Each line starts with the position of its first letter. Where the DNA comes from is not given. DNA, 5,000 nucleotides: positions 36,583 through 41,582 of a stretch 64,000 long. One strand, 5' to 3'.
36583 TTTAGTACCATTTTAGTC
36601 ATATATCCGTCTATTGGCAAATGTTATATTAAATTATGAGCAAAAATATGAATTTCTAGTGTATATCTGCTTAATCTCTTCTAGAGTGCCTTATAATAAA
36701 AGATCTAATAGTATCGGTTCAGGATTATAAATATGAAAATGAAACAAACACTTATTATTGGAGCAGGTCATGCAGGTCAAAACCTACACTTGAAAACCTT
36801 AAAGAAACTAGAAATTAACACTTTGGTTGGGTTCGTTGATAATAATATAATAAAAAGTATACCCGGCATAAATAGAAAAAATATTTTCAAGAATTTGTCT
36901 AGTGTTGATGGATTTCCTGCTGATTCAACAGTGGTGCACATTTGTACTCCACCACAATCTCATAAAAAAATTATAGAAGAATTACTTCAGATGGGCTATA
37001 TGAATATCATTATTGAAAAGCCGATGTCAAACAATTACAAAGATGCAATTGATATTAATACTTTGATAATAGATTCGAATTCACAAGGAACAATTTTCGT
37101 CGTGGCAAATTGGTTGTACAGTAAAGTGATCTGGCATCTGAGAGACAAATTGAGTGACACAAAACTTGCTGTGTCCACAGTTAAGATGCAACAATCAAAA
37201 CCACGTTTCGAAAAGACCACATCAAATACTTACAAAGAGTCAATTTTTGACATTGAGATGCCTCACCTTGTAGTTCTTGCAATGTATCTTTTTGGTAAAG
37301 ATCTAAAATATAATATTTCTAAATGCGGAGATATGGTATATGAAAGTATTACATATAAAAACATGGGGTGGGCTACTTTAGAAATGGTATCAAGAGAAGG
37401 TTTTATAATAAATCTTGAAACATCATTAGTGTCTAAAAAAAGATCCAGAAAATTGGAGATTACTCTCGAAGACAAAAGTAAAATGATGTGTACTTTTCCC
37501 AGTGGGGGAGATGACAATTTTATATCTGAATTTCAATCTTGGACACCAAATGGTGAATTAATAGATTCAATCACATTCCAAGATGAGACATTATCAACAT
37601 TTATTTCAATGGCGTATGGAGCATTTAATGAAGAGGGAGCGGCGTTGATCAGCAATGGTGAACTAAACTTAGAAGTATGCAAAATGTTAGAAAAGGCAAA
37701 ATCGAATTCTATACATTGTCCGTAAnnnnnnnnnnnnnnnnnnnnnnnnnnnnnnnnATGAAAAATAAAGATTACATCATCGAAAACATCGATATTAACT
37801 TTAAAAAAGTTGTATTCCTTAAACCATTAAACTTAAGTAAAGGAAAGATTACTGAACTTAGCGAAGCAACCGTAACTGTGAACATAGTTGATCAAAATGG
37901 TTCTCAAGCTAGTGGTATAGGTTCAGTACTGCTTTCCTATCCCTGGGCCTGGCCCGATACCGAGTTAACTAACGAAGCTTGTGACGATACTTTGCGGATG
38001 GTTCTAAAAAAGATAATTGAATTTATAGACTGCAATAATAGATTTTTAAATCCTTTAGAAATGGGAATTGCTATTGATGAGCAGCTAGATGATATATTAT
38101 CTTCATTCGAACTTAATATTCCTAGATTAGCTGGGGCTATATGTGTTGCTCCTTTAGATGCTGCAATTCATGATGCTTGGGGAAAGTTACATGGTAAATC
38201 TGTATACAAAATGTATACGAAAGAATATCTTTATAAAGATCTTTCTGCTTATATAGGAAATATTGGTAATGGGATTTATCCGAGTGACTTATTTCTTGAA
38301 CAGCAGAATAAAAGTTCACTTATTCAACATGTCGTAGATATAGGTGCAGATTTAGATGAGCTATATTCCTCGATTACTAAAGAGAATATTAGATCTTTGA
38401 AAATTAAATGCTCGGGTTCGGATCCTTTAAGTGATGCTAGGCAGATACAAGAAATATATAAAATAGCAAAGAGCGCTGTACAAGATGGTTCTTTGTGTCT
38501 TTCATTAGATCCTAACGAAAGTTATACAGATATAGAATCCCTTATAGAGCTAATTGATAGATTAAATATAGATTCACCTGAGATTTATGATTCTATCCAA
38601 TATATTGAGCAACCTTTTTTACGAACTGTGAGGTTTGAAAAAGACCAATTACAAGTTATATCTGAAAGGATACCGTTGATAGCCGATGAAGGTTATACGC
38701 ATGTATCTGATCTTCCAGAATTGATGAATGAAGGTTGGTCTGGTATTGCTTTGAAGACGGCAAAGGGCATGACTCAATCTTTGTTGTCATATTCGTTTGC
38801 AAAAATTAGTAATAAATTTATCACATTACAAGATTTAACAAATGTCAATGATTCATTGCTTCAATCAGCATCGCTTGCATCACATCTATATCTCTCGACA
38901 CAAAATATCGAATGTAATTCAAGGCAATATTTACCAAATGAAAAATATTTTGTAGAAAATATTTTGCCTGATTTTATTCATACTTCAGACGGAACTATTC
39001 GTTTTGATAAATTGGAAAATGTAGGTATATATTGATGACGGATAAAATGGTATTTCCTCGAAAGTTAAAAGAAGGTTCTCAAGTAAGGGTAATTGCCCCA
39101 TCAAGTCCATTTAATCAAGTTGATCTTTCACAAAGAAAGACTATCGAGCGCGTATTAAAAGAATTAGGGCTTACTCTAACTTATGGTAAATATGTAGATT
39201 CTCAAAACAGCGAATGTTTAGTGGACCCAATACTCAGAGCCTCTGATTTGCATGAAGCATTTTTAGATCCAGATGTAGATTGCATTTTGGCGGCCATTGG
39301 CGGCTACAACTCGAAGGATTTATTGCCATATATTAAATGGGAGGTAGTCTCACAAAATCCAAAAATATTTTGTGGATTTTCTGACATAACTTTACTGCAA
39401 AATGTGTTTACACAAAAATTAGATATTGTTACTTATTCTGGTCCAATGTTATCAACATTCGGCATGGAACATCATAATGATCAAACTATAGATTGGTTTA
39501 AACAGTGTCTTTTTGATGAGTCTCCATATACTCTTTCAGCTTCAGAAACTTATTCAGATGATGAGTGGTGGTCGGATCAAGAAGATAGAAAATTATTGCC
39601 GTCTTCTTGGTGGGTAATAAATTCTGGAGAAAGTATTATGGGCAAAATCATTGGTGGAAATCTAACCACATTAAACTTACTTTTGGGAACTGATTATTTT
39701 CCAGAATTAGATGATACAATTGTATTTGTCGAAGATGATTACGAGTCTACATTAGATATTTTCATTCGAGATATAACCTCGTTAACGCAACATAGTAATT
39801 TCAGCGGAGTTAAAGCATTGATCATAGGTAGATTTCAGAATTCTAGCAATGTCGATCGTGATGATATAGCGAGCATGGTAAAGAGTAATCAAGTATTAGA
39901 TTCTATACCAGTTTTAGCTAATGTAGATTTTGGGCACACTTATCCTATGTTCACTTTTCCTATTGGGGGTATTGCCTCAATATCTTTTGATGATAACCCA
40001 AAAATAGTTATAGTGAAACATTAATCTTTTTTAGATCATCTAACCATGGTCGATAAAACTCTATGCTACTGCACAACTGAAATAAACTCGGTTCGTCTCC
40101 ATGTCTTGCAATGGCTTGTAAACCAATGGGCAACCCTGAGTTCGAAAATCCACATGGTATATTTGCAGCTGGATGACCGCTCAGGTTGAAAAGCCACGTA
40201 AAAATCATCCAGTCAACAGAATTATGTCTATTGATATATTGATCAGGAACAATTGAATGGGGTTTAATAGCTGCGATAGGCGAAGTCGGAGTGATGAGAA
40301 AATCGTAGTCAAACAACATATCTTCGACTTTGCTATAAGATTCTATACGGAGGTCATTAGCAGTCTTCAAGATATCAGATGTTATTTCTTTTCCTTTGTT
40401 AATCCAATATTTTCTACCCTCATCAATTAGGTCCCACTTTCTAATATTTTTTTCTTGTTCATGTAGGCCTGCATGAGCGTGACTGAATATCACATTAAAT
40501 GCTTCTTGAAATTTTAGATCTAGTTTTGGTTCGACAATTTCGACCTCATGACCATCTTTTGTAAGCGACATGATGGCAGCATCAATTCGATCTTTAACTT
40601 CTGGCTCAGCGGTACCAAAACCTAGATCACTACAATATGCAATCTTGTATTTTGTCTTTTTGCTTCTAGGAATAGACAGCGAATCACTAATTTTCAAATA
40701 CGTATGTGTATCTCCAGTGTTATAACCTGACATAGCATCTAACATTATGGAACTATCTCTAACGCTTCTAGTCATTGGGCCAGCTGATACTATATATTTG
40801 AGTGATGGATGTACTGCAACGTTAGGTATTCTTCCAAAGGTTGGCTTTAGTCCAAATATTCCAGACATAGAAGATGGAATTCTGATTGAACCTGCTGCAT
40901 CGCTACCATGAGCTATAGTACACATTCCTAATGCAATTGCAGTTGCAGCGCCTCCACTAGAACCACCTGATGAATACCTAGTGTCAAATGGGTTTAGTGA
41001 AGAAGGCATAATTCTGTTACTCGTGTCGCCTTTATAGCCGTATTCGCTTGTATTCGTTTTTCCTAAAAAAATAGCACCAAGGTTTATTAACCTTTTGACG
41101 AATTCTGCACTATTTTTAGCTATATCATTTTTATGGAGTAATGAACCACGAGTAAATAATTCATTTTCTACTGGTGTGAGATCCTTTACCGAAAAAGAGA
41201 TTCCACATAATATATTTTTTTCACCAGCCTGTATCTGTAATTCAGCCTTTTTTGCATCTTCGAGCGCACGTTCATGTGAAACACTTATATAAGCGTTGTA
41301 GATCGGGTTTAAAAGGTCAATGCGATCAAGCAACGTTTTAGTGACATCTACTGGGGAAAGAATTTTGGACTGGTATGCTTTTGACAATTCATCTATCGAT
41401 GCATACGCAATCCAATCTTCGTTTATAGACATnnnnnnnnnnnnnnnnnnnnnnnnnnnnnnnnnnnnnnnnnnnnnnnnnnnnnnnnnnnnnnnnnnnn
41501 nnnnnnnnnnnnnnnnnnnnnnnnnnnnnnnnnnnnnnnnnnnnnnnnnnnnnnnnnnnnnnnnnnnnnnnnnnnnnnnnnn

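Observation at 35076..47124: gatCAB split by an ~11.8-kb insertion bounded by a diverged ~130-bp direct repeat of the gatB 5' end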

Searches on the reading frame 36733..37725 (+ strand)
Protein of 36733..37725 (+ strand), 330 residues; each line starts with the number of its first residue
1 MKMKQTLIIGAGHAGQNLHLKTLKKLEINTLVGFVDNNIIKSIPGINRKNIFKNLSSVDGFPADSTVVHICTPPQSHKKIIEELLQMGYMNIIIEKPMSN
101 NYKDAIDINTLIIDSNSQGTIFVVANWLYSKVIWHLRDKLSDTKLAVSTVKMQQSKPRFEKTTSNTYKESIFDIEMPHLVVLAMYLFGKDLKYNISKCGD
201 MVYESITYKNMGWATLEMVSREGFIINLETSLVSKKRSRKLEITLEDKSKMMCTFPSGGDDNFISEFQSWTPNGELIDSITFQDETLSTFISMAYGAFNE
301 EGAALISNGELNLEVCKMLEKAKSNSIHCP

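Call 8: search_protein_families(library=pfam, proteins=[window:36733-37725:+], max_evalue=0.01)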
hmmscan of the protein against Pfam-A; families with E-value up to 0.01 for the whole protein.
window:36733-37725:+ (330 aa): 3 families
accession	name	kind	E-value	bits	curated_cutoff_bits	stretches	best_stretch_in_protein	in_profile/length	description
PF01408.29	GFO_IDH_MocA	-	6e-12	46.8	24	1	6-111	3-108/120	Oxidoreductase family, NAD-binding Rossmann fold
PF00479.28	G6PD_N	-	0.0017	19.5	22.1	1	64-127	106-175/183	Glucose-6-phosphate dehydrogenase, NAD binding domain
PF02629.25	CoA_binding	-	0.002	19.3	22.3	1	2-94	2-93/97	CoA binding domain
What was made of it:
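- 36733..37725 (+): Cargo 2: Gfo/Idh/MocA-type oxidoreductase. Pfam GFO_IDH_MocA 6e-12 (call 8).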

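Call 37: search_protein_families(library=ncbifam, proteins=[window:36733-37725:+], max_evalue=0.001)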
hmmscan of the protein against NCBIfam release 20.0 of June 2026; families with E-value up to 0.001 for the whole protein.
window:36733-37725:+ (330 aa): 1 family
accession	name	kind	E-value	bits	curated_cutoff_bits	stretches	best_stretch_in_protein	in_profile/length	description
NF040723.1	UDP-GlcNAcDh_Arch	equivalog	1.5e-06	27.9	450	1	8-145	5-138/302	UDP-N-acetylglucosamine 3-dehydrogenase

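Call 82: search_protein_families(library=phrogs, proteins=[window:36733-37725:+], max_evalue=0.001)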
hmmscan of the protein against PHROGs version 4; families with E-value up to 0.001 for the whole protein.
window:36733-37725:+ (330 aa): 0 families

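Call 83: search_protein_families(library=padloc, proteins=[window:36733-37725:+], max_evalue=0.001)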
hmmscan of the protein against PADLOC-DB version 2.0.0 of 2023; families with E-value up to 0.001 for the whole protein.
window:36733-37725:+ (330 aa): 0 families

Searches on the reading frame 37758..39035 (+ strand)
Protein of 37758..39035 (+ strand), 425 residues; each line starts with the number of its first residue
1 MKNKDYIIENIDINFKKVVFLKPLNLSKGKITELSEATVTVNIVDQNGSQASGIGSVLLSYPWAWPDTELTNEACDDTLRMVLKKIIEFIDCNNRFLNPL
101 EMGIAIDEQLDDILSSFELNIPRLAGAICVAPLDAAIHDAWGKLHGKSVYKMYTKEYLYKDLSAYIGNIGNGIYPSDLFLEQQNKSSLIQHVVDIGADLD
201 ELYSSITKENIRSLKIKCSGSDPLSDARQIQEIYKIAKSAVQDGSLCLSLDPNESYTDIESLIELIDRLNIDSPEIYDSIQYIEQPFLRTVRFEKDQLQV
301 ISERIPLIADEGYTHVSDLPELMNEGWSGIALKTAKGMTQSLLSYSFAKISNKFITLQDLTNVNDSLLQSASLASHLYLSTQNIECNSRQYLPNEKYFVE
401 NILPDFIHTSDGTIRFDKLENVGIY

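Call 8: search_protein_families(library=pfam, proteins=[window:37758-39035:+], max_evalue=0.01)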
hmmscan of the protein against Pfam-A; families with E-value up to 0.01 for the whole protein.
window:37758-39035:+ (425 aa): 1 family
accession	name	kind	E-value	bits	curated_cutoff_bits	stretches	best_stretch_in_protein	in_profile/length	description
PF13378.12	MR_MLE_C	-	7.9e-06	26.2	29.4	1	207-328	11-120/219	Enolase C-terminal domain-like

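Call 37: search_protein_families(library=ncbifam, proteins=[window:37758-39035:+], max_evalue=0.001)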
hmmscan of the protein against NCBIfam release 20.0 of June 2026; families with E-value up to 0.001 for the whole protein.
window:37758-39035:+ (425 aa): 3 families
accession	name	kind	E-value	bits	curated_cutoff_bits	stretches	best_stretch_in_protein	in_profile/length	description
NF042940.1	racemase_DgcA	equivalog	9.4e-06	25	400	1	209-345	138-256/323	N-acetyl-D-Glu racemase DgcA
TIGR02534.1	mucon_cyclo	subfamily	9.9e-05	21.5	334.95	1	193-372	140-307/368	muconate/chloromuconate family cycloisomerase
NF002739.0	PRK02714.1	equivalog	0.00029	20.4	259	1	194-335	117-249/320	o-succinylbenzoate synthase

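Call 53: search_solved_structures(query=window:37758-39035:+, max_evalue=0.01)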
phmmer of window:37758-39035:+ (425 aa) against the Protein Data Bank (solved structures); distinct sequences matched with E-value up to 0.01: 0.

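Call 82: search_protein_families(library=phrogs, proteins=[window:37758-39035:+], max_evalue=0.001)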
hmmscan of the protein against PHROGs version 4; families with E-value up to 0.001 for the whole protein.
window:37758-39035:+ (425 aa): 0 families

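Call 83: search_protein_families(library=padloc, proteins=[window:37758-39035:+], max_evalue=0.001)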
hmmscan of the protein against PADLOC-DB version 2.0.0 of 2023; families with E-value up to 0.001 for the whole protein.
window:37758-39035:+ (425 aa): 0 families

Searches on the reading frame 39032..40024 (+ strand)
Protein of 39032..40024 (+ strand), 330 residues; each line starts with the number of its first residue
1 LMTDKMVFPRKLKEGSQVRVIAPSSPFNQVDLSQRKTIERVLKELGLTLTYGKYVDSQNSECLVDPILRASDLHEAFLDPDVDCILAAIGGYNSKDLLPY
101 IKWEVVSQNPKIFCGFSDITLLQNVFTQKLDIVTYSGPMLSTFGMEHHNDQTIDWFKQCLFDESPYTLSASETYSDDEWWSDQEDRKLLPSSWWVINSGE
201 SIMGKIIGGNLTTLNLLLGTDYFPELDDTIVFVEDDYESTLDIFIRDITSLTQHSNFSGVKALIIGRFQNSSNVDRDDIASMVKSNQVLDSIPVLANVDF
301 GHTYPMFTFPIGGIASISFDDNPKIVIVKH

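Call 8: search_protein_families(library=pfam, proteins=[window:39032-40024:+], max_evalue=0.01)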
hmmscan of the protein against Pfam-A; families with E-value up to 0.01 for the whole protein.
window:39032-40024:+ (330 aa): 2 families
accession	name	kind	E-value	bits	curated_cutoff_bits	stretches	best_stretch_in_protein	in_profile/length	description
PF02016.21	Peptidase_S66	-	2e-31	109.1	25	1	18-137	1-121/121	LD-carboxypeptidase N-terminal domain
PF17676.7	Peptidase_S66C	-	1.9e-25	90.2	23.7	1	204-316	2-119/120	LD-carboxypeptidase C-terminal domain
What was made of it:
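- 39032..40024 (+): Cargo 4: S66 LD-carboxypeptidase (LdcA/MccF family). Peptidase_S66 2e-31 and S66C 1.9e-25 (call 8).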

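Call 37: search_protein_families(library=ncbifam, proteins=[window:39032-40024:+], max_evalue=0.001)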
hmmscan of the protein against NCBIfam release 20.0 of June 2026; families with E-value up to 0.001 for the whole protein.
window:39032-40024:+ (330 aa): 1 family
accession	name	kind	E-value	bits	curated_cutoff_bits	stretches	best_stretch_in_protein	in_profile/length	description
NF008424.0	PRK11253.1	equivalog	3e-32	111.9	378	1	15-320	4-292/308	muramoyltetrapeptide carboxypeptidase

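Call 82: search_protein_families(library=phrogs, proteins=[window:39032-40024:+], max_evalue=0.001)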
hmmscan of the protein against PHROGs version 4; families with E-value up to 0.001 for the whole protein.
window:39032-40024:+ (330 aa): 1 family
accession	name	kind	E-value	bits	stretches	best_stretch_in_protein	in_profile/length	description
phrog_6292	-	unknown function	1.1e-37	131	1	13-322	59-353/395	-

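Call 83: search_protein_families(library=padloc, proteins=[window:39032-40024:+], max_evalue=0.001)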
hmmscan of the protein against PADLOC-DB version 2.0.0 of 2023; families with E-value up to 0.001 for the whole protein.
window:39032-40024:+ (330 aa): 0 families

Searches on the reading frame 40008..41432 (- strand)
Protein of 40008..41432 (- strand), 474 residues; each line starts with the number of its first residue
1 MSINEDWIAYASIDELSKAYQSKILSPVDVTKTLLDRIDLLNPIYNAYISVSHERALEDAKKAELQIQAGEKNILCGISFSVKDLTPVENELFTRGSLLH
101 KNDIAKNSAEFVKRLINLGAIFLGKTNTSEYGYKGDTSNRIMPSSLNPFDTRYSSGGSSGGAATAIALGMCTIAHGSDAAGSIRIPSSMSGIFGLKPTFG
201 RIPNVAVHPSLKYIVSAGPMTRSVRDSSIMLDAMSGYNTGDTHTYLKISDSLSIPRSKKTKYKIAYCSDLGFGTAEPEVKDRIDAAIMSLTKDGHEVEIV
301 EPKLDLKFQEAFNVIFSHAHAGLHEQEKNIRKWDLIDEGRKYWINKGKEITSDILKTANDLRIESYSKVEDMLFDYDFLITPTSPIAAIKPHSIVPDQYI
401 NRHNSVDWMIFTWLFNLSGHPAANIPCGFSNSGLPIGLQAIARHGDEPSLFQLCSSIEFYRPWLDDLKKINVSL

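Call 8: search_protein_families(library=pfam, proteins=[window:40008-41432:-], max_evalue=0.01)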
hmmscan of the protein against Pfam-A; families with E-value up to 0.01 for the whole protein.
window:40008-41432:- (474 aa): 1 family
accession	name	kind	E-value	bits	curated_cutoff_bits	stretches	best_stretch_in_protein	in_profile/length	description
PF01425.27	Amidase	-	1.7e-93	314.5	27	1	29-450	1-444/445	Amidase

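Call 37: search_protein_families(library=ncbifam, proteins=[window:40008-41432:-], max_evalue=0.001)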
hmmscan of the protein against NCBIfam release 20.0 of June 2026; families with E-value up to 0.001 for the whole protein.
window:40008-41432:- (474 aa): 26 families (the best 25 are shown)
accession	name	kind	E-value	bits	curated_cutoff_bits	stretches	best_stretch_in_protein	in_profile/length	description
NF004815.0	PRK06169.1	equivalog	3.4e-103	345.7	506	1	9-465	8-463/471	amidase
NF004717.0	PRK06061.1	equivalog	3.6e-75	253.5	498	1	13-465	19-471/483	amidase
NF005686.0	PRK07486.1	subfamily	1.3e-73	248.3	465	1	6-465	9-477/486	amidase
NF005450.0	PRK07042.1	equivalog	2.2e-72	244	458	1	12-462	8-453/464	amidase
NF005687.0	PRK07487.1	subfamily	2.4e-65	221.2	428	1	14-458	11-453/468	amidase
TIGR00132.1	gatA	equivalog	2.1e-63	214.7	481.1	2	20-316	5-299/466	Asp-tRNA(Asn)/Glu-tRNA(Gln) amidotransferase subunit GatA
NF006631.0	PRK09201.1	equivalog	3.7e-63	213.9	461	1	10-458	6-452/466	AtzE family amidohydrolase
NF009119.0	PRK12470.1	equivalog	5.4e-62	210.3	498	1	10-465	8-456/462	amidase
NF005899.0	PRK07869.1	equivalog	2.3e-61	208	418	1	12-463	16-464/471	amidase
TIGR02715.1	amido_AtzE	subfamily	3.6e-61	207.5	425.75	1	14-457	3-444/452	AtzE family amidohydrolase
NF004816.0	PRK06170.1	equivalog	6.1e-59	199.9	503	1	6-453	7-474/493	amidase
NF005565.0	PRK07235.1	subfamily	1.8e-53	182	545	2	56-304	69-320/506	amidase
NF005099.0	PRK06529.1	equivalog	6.4e-53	180.2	505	2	10-398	3-394/484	amidase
NF004766.0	PRK06102.1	equivalog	2.3e-51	175.4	559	1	10-458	7-448/455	amidase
NF005688.0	PRK07488.1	equivalog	1.8e-50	172.2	532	1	5-458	5-463/474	indoleacetamide hydrolase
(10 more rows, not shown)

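Call 82: search_protein_families(library=phrogs, proteins=[window:40008-41432:-], max_evalue=0.001)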
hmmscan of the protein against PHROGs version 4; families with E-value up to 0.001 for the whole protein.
window:40008-41432:- (474 aa): 1 family
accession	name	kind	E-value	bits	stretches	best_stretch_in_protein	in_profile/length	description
phrog_29364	-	unknown function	1.3e-36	128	1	9-306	2-299/495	-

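Call 83: search_protein_families(library=padloc, proteins=[window:40008-41432:-], max_evalue=0.001)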
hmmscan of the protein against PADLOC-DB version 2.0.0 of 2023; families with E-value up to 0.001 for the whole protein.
window:40008-41432:- (474 aa): 0 families
